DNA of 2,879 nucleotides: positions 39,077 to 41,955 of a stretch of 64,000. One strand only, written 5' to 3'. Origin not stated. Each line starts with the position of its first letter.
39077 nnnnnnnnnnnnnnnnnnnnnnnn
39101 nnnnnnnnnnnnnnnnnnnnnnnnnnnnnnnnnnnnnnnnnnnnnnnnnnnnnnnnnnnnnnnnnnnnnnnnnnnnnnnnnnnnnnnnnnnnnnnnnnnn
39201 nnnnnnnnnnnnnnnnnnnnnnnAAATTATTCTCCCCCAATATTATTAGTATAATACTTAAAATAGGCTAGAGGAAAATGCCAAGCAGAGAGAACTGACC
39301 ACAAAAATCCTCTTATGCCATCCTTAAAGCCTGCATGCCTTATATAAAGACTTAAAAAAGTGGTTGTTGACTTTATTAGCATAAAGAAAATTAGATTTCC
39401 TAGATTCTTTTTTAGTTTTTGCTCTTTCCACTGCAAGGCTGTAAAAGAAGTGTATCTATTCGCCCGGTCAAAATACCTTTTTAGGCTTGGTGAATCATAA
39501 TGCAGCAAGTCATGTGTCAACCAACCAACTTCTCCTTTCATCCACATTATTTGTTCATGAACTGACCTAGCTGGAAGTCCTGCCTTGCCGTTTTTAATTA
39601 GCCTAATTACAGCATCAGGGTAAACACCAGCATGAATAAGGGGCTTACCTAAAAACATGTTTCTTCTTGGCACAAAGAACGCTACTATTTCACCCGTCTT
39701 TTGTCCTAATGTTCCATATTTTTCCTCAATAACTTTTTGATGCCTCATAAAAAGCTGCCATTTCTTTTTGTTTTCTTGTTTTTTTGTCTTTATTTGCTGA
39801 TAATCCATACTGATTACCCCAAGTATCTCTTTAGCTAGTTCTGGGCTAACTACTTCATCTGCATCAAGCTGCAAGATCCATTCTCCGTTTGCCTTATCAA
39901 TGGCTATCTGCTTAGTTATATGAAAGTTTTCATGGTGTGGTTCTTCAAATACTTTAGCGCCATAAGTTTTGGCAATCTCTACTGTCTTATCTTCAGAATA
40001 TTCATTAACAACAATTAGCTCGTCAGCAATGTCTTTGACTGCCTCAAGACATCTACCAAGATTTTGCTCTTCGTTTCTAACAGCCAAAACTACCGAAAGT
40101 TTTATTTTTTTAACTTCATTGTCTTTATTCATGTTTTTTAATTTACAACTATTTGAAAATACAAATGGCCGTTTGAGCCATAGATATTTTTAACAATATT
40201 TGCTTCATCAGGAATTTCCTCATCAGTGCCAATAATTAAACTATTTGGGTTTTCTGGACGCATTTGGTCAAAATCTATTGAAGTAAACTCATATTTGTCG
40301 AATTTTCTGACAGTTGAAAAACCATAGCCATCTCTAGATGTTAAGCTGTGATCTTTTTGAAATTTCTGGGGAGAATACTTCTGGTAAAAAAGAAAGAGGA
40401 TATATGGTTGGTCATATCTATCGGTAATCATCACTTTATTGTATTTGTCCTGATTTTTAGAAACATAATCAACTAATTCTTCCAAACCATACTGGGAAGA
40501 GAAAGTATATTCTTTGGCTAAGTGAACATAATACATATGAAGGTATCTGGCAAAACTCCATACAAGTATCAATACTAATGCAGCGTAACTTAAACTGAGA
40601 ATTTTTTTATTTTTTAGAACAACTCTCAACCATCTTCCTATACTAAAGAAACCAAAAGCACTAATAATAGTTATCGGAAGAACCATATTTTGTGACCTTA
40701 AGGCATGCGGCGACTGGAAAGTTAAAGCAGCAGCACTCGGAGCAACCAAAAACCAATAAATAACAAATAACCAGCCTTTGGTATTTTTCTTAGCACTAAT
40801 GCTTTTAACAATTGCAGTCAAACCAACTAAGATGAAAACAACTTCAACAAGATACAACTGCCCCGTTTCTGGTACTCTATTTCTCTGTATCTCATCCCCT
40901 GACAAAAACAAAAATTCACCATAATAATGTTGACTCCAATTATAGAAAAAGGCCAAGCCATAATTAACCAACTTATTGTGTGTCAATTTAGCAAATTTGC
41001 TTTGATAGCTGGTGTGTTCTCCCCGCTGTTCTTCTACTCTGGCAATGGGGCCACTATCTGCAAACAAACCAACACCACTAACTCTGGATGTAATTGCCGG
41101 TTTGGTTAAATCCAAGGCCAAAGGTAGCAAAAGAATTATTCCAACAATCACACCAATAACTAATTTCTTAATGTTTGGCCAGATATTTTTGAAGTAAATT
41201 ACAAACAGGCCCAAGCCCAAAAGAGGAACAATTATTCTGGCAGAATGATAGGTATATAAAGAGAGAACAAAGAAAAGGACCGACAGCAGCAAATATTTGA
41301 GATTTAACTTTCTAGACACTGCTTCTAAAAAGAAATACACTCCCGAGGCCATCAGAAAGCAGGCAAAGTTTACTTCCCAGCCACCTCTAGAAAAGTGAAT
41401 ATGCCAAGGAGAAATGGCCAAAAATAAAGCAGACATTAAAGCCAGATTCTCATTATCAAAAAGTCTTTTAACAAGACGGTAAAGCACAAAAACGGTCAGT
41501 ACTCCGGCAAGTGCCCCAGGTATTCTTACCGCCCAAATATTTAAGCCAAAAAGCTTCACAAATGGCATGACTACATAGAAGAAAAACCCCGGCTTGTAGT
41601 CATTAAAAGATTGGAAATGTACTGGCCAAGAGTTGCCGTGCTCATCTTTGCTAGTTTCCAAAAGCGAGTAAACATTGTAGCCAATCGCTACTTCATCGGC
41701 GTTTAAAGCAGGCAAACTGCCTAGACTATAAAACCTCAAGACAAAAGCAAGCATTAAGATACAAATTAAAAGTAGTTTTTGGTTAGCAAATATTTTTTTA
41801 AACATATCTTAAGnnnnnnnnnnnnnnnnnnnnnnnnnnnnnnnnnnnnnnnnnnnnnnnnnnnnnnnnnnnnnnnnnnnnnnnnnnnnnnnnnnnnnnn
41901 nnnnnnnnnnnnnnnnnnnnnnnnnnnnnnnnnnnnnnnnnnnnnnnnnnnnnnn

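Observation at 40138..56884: Seven-fold expansion of PMT/ArnT-like GT-C glycosyltransferases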

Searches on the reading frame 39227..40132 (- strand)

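Call 9: search_protein_families(library=pfam, proteins=[window:39227-40132:-], max_evalue=0.001)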
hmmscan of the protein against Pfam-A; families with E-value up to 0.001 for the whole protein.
window:39227-40132:- (301 aa): 2 families
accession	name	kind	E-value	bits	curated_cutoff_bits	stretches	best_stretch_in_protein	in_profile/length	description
PF00535.33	Glycos_transf_2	-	2.7e-20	73.4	23.3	1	13-154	1-152/168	Glycosyl transferase family 2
PF13704.12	Glyco_tranf_2_4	-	1e-05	26.4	27.5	1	19-95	1-84/98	Glycosyl transferase family 2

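Call 49: search_protein_families(library=ncbifam, proteins=[window:39227-40132:-], max_evalue=0.00001)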
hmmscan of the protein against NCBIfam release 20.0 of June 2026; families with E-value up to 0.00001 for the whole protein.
window:39227-40132:- (301 aa): 4 families
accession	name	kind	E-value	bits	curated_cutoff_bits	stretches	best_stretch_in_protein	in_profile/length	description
TIGR04283.1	glyco_like_mftF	equivalog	3.7e-12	46.3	182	1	12-114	1-105/221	TIGR04283 family arsenosugar biosynthesis glycosyltransferase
TIGR04195.1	S_glycosyl_SunS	equivalog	2.2e-11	43.3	350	1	16-96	63-144/421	SunS family peptide S-glycosyltransferase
NF007482.0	PRK10073.1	equivalog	3.8e-09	36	423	1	9-112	5-115/334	glycosyltransferase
NF010496.0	PRK13915.1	equivalog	6.7e-08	32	262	1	8-65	29-92/307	glucosyl-3-phosphoglycerate synthase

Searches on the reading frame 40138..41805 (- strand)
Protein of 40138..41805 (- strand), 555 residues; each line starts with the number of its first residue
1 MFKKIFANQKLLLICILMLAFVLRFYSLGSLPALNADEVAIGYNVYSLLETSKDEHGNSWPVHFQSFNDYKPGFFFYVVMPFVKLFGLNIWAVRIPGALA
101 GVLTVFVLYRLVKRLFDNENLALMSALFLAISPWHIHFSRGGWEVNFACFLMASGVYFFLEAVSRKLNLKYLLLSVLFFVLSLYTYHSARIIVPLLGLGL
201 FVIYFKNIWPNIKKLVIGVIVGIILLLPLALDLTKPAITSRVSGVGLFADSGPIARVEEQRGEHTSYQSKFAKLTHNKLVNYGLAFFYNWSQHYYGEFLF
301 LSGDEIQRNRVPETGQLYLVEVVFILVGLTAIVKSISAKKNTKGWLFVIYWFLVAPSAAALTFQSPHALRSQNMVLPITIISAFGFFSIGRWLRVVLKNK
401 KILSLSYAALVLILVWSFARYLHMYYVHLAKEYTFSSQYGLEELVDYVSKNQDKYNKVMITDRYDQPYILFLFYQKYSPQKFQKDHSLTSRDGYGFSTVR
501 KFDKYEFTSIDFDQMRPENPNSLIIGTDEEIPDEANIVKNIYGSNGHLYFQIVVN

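Call 4: search_protein_families(library=pfam, proteins=[window:40138-41805:-], max_evalue=0.01)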
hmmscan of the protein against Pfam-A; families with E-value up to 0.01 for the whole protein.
window:40138-41805:- (555 aa): 2 families
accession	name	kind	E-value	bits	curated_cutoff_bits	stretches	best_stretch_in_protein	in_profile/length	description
PF13231.12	PMT_2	-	2.5e-15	57.5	26.1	1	71-228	2-156/160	Dolichyl-phosphate-mannose-protein mannosyltransferase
PF02366.24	PMT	-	5.2e-08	33.2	22.7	1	15-208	2-205/245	Dolichyl-phosphate-mannose-protein mannosyltransferase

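Call 5: search_protein_families(library=ncbifam, proteins=[window:40138-41805:-], max_evalue=0.01)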
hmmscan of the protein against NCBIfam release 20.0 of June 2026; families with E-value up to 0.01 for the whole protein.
window:40138-41805:- (555 aa): 3 families
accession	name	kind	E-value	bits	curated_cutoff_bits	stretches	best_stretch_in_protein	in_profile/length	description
TIGR03663.1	TIGR03663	subfamily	1.5e-11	44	126.25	1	12-205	3-181/435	flippase activity-associated protein Agl23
NF047440.1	LA3751_2_3_fam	subfamily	2.9e-06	26.4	200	1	72-226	82-236/460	LA_3751/LA_3752 family putative glycosyltransferase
NF009784.2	PRK13279.1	equivalog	0.0033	16.1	567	1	84-234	74-227/539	lipid IV(A) 4-amino-4-deoxy-L-arabinosyltransferase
